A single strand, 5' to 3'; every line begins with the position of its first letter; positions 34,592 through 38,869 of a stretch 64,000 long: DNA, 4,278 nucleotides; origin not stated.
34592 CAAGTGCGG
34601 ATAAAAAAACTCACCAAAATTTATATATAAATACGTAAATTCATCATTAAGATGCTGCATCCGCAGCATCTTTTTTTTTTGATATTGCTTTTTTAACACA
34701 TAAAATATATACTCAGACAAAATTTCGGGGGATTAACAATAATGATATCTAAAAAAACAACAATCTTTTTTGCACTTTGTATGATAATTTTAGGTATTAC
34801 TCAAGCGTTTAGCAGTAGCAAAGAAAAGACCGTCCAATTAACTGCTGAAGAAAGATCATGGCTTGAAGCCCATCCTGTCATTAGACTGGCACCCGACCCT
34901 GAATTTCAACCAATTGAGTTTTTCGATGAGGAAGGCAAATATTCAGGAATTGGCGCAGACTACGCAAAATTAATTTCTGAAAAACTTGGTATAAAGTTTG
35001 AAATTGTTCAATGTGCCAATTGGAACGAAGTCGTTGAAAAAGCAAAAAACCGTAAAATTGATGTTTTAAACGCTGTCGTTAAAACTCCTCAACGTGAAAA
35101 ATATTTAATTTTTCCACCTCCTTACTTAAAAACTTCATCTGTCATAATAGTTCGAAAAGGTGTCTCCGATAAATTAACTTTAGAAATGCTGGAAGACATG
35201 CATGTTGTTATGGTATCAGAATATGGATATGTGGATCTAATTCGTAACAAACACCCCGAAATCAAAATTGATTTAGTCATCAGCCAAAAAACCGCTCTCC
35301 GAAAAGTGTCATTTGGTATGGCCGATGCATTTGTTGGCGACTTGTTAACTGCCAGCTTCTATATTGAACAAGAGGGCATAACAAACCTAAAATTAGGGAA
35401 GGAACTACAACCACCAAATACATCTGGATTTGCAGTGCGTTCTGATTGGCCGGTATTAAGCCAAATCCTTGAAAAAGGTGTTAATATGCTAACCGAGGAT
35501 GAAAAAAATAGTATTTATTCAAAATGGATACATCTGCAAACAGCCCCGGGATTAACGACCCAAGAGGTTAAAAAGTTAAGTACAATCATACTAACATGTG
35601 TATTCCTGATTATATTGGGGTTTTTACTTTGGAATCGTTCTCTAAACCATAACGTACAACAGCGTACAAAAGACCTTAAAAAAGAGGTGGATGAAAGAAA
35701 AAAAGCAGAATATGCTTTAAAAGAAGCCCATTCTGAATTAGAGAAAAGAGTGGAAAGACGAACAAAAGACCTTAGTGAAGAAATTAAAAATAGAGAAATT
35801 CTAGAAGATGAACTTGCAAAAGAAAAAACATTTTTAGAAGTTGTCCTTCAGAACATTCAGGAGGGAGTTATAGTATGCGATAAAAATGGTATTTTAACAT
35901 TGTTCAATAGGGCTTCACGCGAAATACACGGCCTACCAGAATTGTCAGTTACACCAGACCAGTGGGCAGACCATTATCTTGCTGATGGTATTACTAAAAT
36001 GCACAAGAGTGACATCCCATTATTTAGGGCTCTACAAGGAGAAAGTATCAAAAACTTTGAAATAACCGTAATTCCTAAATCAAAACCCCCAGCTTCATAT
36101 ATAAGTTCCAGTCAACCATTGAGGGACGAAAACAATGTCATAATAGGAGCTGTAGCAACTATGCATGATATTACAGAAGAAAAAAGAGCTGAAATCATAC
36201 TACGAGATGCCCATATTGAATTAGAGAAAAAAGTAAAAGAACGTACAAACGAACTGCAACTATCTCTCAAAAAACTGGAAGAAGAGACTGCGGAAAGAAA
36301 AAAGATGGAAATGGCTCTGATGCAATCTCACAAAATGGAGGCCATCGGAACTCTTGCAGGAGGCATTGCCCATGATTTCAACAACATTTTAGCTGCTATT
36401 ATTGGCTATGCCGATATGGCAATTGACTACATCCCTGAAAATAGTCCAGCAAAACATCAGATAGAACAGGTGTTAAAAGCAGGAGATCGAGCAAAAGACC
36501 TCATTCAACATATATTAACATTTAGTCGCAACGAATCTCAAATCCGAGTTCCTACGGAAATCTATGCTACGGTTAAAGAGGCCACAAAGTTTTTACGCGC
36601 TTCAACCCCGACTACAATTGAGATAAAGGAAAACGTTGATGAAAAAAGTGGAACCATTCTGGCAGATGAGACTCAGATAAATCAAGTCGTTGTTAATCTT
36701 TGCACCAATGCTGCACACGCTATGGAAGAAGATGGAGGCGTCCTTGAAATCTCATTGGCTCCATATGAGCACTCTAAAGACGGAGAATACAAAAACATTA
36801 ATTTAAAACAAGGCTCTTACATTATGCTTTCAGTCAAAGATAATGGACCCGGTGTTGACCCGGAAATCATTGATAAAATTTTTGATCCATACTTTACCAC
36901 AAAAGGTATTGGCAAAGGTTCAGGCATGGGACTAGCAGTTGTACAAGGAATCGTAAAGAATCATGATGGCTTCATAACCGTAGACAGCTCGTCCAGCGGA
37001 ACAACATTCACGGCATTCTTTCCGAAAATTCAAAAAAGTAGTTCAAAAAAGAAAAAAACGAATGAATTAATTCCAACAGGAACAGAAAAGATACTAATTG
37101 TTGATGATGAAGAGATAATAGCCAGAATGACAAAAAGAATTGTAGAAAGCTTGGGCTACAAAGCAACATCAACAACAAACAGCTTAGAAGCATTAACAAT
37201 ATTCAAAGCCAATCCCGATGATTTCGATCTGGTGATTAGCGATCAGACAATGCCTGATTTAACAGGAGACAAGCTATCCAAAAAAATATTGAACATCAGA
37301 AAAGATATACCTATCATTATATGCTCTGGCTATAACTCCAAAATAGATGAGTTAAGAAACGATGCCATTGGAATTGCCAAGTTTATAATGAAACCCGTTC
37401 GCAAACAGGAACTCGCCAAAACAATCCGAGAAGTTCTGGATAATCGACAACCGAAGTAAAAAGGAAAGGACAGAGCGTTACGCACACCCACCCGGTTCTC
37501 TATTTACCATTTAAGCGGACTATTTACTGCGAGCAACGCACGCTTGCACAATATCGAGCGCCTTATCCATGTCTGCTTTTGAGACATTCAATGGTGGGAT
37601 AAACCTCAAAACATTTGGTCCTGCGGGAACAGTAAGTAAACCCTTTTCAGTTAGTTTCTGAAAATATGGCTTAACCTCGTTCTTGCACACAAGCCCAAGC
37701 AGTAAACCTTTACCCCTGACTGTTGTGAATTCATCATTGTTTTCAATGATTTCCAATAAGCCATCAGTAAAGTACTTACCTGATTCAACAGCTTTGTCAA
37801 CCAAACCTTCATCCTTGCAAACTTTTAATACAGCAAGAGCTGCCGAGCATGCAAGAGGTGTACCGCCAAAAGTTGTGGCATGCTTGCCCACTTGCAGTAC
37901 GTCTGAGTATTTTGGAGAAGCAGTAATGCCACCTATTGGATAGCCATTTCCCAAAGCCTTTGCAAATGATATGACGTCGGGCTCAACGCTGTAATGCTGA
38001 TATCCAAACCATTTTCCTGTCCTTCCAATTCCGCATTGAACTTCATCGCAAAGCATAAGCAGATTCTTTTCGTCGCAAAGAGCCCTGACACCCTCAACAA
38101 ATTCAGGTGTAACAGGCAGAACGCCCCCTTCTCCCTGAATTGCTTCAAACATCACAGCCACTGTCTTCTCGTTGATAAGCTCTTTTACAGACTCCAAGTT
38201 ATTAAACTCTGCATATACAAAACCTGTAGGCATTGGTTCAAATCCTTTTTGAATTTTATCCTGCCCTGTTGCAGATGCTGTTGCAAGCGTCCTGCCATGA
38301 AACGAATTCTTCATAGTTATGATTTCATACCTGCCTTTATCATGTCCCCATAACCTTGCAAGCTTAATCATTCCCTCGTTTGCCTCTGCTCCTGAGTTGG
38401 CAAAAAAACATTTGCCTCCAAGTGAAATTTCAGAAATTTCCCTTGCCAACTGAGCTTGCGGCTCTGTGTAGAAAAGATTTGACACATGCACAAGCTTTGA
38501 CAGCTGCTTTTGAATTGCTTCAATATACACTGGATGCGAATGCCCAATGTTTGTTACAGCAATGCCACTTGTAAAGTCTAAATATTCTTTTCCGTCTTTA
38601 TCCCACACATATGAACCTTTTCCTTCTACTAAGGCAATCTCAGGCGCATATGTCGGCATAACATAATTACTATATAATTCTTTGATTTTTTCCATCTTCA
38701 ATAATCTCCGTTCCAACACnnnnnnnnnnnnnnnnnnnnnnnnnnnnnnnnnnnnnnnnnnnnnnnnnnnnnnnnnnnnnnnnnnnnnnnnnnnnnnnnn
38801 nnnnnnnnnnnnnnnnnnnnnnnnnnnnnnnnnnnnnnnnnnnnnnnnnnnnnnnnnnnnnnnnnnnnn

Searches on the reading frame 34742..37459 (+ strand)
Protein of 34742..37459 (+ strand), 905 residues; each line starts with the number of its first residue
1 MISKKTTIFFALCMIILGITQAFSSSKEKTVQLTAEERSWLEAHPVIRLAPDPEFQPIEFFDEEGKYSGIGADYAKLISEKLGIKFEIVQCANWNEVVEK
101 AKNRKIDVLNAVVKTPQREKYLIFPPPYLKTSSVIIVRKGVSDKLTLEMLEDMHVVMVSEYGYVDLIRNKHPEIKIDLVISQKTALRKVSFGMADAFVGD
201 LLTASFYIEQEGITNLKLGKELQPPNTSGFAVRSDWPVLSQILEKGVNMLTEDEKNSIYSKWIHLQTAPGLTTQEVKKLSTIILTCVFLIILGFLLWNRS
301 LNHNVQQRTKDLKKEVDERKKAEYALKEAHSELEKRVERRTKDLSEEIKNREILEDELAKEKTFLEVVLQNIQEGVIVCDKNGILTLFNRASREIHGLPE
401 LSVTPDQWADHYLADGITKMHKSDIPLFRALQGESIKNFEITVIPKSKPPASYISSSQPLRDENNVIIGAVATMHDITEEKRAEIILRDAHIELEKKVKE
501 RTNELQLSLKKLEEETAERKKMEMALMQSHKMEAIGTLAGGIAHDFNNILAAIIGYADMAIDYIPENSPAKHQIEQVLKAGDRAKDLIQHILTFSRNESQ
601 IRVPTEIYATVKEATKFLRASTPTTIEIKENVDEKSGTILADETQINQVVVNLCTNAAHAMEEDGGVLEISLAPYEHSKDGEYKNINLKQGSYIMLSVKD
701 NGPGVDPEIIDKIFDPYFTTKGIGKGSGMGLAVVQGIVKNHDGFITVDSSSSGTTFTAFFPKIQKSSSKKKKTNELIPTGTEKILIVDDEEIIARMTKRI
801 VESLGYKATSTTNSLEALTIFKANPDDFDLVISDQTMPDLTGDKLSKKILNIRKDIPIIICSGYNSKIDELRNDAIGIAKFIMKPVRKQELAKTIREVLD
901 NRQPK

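Call 53: search_protein_families(library=pfam, proteins=[window:34742-37459:+], max_evalue=0.00001)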
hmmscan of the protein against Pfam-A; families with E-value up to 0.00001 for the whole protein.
window:34742-37459:+ (905 aa): 6 families
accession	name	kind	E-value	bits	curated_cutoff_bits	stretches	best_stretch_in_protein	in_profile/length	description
PF00497.25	SBP_bac_3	-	5.6e-25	88.1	26.4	1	47-263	1-130/132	Bacterial extracellular solute-binding proteins, family 3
PF02518.31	HATPase_c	-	2.3e-21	76.8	26.4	1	642-762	2-109/111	Histidine kinase-, DNA gyrase B-, and HSP90-like ATPase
PF00072.30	Response_reg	-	5.8e-21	75.2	30.2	1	784-895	1-110/111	Response regulator receiver domain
PF00512.31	HisKA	-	1.7e-10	41.2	26.9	1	536-599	3-65/66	His Kinase A (phospho-acceptor) domain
PF08448.16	PAS_4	-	3.5e-08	34.1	23.1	1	370-482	2-110/110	PAS fold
PF13426.13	PAS_9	-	1.2e-06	29.1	27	1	374-479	2-103/103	PAS domain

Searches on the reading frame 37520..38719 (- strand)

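Call 53: search_protein_families(library=pfam, proteins=[window:37520-38719:-], max_evalue=0.00001)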
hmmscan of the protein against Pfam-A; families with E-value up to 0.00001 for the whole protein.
window:37520-38719:- (399 aa): 1 family
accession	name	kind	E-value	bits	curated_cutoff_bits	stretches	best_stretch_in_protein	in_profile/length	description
PF00202.27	Aminotran_3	-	1.1e-118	396.9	30.5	1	27-394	10-402/403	Aminotransferase class-III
